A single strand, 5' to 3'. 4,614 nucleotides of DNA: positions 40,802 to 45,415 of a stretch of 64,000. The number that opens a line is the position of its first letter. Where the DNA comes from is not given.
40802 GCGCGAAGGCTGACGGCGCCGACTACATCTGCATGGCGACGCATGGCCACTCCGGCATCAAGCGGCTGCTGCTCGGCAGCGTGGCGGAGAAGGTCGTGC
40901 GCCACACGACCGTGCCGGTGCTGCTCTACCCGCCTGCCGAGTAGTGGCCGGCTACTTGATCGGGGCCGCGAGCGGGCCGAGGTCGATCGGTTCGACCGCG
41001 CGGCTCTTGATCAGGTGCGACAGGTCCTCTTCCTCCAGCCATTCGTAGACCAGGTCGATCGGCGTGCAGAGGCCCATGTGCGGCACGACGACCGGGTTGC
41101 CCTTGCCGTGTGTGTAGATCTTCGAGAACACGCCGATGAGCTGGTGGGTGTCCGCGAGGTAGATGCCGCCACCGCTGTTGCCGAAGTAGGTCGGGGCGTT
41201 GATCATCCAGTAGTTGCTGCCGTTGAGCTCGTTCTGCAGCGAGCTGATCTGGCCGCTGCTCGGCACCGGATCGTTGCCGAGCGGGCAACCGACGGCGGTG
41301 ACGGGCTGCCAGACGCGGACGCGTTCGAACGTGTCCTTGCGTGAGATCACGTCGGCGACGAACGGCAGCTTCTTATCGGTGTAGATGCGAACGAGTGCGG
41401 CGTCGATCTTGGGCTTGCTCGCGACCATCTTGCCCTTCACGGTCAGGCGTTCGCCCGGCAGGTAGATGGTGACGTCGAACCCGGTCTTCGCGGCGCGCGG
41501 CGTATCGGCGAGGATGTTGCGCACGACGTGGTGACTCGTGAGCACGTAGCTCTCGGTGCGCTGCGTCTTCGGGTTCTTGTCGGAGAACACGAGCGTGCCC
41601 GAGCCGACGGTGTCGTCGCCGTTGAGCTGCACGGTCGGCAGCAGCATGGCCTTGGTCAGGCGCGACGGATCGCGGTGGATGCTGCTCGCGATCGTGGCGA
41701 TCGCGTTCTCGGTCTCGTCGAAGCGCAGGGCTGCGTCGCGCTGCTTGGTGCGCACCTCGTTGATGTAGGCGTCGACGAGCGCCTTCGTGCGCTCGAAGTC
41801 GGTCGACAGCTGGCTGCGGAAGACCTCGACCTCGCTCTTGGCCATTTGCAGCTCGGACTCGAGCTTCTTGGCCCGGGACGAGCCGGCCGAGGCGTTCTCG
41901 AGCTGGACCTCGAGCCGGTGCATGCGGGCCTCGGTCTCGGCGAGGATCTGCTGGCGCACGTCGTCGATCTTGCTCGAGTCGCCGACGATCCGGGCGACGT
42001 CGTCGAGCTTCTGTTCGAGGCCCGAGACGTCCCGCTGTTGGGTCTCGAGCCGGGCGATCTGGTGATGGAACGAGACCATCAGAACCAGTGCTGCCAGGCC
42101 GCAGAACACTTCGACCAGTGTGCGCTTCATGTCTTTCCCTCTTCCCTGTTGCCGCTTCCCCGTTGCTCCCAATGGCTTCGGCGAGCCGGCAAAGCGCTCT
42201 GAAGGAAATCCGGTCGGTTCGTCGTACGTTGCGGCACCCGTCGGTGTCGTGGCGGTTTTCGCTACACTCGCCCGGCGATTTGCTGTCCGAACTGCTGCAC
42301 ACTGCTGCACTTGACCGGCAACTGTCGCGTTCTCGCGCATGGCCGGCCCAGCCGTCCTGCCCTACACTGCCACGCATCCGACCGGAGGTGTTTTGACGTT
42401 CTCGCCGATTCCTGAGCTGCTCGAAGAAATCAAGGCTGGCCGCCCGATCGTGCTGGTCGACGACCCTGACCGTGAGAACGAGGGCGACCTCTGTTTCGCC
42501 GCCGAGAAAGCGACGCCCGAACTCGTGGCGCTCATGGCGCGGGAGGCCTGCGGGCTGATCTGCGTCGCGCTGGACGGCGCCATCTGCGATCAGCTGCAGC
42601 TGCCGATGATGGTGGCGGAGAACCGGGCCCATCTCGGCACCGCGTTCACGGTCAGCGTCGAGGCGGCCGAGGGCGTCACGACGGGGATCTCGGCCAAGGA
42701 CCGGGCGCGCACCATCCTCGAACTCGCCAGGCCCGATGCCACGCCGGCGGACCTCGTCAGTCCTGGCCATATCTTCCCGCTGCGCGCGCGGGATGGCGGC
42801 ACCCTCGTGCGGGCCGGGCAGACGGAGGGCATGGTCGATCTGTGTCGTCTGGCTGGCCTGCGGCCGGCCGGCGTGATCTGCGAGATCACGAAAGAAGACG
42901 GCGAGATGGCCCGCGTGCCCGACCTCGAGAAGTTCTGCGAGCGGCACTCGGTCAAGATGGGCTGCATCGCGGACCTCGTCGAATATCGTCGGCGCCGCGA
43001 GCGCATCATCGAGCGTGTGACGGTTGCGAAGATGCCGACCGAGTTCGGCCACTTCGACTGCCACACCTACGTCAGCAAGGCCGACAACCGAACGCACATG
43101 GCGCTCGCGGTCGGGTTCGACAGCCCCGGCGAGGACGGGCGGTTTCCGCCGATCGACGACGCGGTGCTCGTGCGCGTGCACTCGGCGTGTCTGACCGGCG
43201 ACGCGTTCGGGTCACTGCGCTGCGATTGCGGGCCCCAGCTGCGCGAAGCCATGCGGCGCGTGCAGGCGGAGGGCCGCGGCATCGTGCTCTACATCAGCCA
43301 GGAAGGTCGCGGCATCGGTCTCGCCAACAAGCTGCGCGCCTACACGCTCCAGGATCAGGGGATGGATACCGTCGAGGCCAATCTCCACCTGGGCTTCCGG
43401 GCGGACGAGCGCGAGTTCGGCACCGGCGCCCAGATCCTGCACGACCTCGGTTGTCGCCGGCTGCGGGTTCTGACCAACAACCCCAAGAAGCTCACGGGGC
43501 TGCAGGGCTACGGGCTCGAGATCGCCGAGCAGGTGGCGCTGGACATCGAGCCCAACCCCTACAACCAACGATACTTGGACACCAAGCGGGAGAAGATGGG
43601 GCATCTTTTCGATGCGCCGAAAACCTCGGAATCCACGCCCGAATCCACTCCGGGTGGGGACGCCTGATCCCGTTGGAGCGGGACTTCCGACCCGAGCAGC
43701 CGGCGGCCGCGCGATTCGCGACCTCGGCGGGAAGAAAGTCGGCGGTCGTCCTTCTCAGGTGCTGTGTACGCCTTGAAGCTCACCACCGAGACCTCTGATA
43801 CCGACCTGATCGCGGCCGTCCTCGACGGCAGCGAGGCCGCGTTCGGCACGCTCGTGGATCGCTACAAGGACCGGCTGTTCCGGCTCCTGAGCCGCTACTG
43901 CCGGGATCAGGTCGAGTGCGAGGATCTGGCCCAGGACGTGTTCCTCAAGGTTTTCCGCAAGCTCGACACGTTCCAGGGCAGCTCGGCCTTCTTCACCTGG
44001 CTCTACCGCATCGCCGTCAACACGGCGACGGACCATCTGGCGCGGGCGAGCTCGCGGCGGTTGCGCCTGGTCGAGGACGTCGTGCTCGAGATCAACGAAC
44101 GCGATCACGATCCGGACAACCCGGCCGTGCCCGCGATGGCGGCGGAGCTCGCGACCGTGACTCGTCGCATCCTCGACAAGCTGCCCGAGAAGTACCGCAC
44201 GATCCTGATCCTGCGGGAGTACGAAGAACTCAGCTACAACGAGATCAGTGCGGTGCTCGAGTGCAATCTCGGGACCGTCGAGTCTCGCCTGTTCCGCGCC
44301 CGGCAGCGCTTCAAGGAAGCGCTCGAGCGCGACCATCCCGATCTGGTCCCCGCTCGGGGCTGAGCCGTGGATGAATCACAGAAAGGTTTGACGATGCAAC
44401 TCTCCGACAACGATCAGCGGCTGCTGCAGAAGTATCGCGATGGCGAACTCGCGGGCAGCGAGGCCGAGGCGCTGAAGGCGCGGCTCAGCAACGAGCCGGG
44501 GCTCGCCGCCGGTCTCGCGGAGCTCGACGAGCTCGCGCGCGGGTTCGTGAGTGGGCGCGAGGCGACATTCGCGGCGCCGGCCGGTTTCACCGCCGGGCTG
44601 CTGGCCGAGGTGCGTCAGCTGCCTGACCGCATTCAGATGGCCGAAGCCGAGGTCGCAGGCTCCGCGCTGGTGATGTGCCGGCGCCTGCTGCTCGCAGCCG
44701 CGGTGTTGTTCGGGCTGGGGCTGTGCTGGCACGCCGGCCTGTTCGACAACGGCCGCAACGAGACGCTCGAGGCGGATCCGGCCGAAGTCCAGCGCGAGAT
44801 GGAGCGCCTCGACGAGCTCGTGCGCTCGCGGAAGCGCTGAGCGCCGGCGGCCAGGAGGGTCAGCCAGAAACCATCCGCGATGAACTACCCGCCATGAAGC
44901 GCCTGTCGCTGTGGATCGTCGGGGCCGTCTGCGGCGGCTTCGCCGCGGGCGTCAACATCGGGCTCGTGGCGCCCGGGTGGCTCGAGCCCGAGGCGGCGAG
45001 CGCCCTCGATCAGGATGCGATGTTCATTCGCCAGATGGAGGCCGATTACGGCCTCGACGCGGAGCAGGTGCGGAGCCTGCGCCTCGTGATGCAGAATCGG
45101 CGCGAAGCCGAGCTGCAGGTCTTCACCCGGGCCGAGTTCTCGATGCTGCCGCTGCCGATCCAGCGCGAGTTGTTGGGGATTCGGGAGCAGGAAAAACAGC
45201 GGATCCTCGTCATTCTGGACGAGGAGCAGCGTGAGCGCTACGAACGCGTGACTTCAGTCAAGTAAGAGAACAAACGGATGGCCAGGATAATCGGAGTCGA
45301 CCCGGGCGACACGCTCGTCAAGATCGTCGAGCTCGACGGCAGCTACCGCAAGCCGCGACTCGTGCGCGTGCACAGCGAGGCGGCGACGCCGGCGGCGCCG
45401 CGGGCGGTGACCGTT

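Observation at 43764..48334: ECF sigma / anti-sigma operon that runs straight into an orphan GspL (PilM-N)-like, GspM (PilO)-like and lipoprotein trio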

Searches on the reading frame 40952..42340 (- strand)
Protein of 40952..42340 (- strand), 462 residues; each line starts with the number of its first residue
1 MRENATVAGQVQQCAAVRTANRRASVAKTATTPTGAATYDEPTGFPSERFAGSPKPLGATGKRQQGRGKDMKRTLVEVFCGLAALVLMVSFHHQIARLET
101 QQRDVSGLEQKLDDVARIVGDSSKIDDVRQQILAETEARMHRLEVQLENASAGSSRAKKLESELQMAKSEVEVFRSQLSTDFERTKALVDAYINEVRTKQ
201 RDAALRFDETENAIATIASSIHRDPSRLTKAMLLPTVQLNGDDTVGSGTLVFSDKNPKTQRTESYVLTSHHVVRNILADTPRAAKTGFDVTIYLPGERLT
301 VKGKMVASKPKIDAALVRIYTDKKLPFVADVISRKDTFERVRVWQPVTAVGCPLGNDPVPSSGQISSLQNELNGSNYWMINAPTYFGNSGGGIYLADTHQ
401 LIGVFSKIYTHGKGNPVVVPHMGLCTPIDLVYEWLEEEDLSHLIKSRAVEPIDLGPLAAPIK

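Call 3: search_protein_families(library=pfam, proteins=[window:40952-42340:-], max_evalue=0.1)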
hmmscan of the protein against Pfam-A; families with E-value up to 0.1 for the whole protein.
window:40952-42340:- (462 aa): 6 families
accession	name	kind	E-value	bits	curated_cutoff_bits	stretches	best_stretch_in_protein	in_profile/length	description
PF13365.12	Trypsin_2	-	5.8e-15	56.7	27.6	1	246-404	1-144/144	Trypsin-like peptidase domain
PF00089.32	Trypsin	-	2.5e-06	27.9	20.6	1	263-434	34-219/220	Trypsin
PF24922.1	ACBP4_C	-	0.037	14.7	31.2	1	97-172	18-93/105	Acyl-CoA-binding domain-containing protein 4-6, C-terminal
PF19745.5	FUT8_N_cat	-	0.039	13.2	27.6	1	72-211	9-142/499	Alpha-(1,6)-fucosyltransferase N- and catalytic domains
PF18035.6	Bap31_Bap29_C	-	0.048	14.1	30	0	157-178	3-24/52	Bap31/Bap29 cytoplasmic coiled-coil domain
PF03763.18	Remorin_C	-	0.097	12.9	29.7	0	120-197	24-99/107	Remorin, C-terminal region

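Call 4: search_protein_families(library=ncbifam, proteins=[window:40952-42340:-], max_evalue=0.1)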
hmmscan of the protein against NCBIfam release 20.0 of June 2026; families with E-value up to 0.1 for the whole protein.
window:40952-42340:- (462 aa): 12 families
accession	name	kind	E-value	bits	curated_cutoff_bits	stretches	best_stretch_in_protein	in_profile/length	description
TIGR02037.1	degP_htrA_DO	subfamily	1.9e-12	46.8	416.2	1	241-431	57-220/434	Do family serine endopeptidase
NF040960.1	MamE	equivalog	2e-05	23.4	800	1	261-410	130-269/659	magnetosome formation protease MamE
NF007526.1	PRK10139.1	equivalog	6.9e-05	21.7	756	1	263-415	102-240/456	serine endoprotease DegQ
NF041521.1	HhoA_HhoB_HtrA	equivalog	0.0013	18.1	450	1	289-415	82-207/335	HhoA/HhoB/HtrA family serine endopeptidase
NF004849.1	PRK06200.1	equivalog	0.015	14.5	330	0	89-151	27-89/269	3-(cis-5,6-dihydroxycyclohexa-1,3-dien-1-yl)propanoate dehydrogenase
NF003034.1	PRK03918.1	equivalog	0.018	13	700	1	93-214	273-393/878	DNA double-strand break repair ATPase Rad50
TIGR02169.1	SMC_prok_A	equivalog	0.018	12.7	729.4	1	96-204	245-354/1165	chromosome segregation protein SMC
TIGR04211.1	SH3_and_anchor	equivalog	0.02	14.5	65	1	96-179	66-149/198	TIGR04211 family SH3 domain-containing protein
TIGR02168.1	SMC_prok_B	equivalog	0.029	12.1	567.35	1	97-222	820-948/1181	chromosome segregation protein SMC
NF005880.0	PRK07831.1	equivalog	0.041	13.4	336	1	87-156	46-112/263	SDR family oxidoreductase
NF045487.1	ASRP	equivalog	0.072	11.7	300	1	113-222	108-221/593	archaea-specific SMC-related protein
NF002242.0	PRK01151.1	equivalog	0.091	12.4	72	0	167-199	13-44/67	30S ribosomal protein S17e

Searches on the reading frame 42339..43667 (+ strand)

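Call 3: search_protein_families(library=pfam, proteins=[window:42339-43667:+], max_evalue=0.1)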
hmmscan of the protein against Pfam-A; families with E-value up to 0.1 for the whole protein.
window:42339-43667:+ (442 aa): 2 families
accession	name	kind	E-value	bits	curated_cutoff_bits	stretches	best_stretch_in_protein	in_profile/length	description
PF00926.24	DHBP_synthase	-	1.9e-80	269.4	26.4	1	26-216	2-191/191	3,4-dihydroxy-2-butanone 4-phosphate synthase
PF00925.25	GTP_cyclohydro2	-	4.7e-68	228.4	23.3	1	226-399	2-164/165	GTP cyclohydrolase II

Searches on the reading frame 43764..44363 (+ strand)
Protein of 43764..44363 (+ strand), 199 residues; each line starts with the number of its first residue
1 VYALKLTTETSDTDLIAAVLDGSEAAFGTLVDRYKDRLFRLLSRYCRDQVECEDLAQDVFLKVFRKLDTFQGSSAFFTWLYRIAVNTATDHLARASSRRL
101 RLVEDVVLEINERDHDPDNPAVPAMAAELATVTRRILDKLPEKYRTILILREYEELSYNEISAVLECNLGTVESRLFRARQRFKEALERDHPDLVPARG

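Call 3: search_protein_families(library=pfam, proteins=[window:43764-44363:+], max_evalue=0.1)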
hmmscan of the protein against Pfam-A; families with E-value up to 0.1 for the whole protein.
window:43764-44363:+ (199 aa): 5 families
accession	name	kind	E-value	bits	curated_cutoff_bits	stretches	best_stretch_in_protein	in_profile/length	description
PF04542.20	Sigma70_r2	-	6.1e-19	68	24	1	30-96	1-69/71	Sigma-70 region 2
PF08281.18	Sigma70_r4_2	-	8.9e-18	64.1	25.7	1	134-182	5-53/54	Sigma-70, region 4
PF04545.22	Sigma70_r4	-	7.9e-10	38.5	24.1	1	137-184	2-49/50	Sigma-70, region 4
PF07638.17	Sigma70_ECF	-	3.7e-09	37.2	21.1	1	13-187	5-183/185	ECF sigma factor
PF24430.1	DUF7553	-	0.059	14.3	27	0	85-135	13-63/85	Family of unknown function (DUF7553)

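Call 4: search_protein_families(library=ncbifam, proteins=[window:43764-44363:+], max_evalue=0.1)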
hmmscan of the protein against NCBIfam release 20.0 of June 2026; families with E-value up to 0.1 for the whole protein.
window:43764-44363:+ (199 aa): 105 families (the best 25 are shown)
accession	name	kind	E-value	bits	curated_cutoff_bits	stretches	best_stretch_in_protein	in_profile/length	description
TIGR02939.1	RpoE_Sigma70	equivalog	2.9e-48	164.4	236.15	1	9-187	4-186/190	RNA polymerase sigma factor RpoE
NF008888.0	PRK11922.1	equivalog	2.9e-41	141.6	204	1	7-190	12-199/231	RNA polymerase sigma factor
NF009171.0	PRK12518.1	equivalog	2.3e-36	125.4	208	1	5-189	7-186/191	RNA polymerase sigma factor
NF004113.0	PRK05602.1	equivalog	4.1e-36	124.6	208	1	8-192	28-206/211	RNA polymerase sigma factor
NF009166.1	PRK12513.1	equivalog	4.1e-36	124.5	206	1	7-189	4-188/193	RNA polymerase sigma factor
NF007223.0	PRK09641.1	equivalog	1.2e-35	123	209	1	13-188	6-185/187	RNA polymerase sigma factor SigW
NF006930.0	PRK09415.1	subfamily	1.3e-34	119.6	198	1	21-189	12-177/179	RNA polymerase factor sigma C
NF007225.0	PRK09643.1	equivalog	1.8e-33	115.9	190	1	8-189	10-184/204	RNA polymerase sigma factor SigM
TIGR02937.1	sigma70-ECF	superfamily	1.6e-32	112.4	42.9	1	26-187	2-165/165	sigma-70 family RNA polymerase sigma factor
TIGR02948.1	SigW_bacill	equivalog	2.8e-31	109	243.1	1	12-187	5-184/187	RNA polymerase sigma factor SigW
TIGR02950.1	SigM_subfam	subfamily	9.7e-31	106.8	147.95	1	31-187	6-158/159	RNA polymerase sigma factor, SigM family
NF009168.0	PRK12515.1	subfamily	2e-30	105.7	236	1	8-189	5-181/189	RNA polymerase sigma factor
NF007229.0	PRK09647.1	equivalog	2.3e-30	105.5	265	1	23-192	42-207/220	RNA polymerase sigma factor SigE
TIGR02985.1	Sig70_bacteroi1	subfamily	9.7e-30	103.9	126.4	1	26-187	2-162/162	RNA polymerase sigma-70 factor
NF058625.1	sigma_PG0214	equivalog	1.2e-29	103.2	130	1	25-191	4-165/170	GFO_1088 family ECF-type sigma factor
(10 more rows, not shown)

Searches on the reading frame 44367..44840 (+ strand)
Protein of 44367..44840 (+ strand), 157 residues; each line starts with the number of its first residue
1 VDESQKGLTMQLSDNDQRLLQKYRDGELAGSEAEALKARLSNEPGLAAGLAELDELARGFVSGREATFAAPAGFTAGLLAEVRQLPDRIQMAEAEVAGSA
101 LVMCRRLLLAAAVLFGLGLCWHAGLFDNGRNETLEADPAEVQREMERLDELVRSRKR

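Call 3: search_protein_families(library=pfam, proteins=[window:44367-44840:+], max_evalue=0.1)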
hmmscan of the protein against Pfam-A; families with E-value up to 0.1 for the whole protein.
window:44367-44840:+ (157 aa): 2 families
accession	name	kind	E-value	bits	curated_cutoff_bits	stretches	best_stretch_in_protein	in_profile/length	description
PF13490.11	zf-HC2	-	0.047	14.2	22.2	0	17-38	5-26/35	Putative zinc-finger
PF00881.29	Nitroreductase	-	0.061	14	23.5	1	65-138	79-156/167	Nitroreductase family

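Call 4: search_protein_families(library=ncbifam, proteins=[window:44367-44840:+], max_evalue=0.1)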
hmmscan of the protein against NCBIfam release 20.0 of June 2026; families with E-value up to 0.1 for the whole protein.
window:44367-44840:+ (157 aa): 3 families
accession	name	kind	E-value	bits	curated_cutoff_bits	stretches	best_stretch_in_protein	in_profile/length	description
NF052375.1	antisigma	equivalog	2.4e-06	27.7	100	1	19-147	1-123/217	anti-sigma factor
NF010501.0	PRK13920.1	subfamily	0.0021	17.8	225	1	18-121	6-98/213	putative anti-sigmaE protein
NF006607.0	PRK09169.1-1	subfamily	0.0024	14.6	4152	1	18-103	2189-2269/2974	hypothetical protein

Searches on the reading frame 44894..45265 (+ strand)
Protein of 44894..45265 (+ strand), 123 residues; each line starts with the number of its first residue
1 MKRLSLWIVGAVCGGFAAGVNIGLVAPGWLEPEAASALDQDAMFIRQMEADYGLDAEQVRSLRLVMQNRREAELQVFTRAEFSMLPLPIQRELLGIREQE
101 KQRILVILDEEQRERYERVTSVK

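Call 3: search_protein_families(library=pfam, proteins=[window:44894-45265:+], max_evalue=0.1)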
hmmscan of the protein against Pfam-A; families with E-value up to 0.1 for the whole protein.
window:44894-45265:+ (123 aa): 0 families

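Call 4: search_protein_families(library=ncbifam, proteins=[window:44894-45265:+], max_evalue=0.1)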
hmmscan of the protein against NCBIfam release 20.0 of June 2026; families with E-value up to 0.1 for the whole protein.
window:44894-45265:+ (123 aa): 0 families

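Call 70: search_protein_families(library=padloc, proteins=[window:44894-45265:+], max_evalue=0.1)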
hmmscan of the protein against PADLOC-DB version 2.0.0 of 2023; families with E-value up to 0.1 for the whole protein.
window:44894-45265:+ (123 aa): 0 families
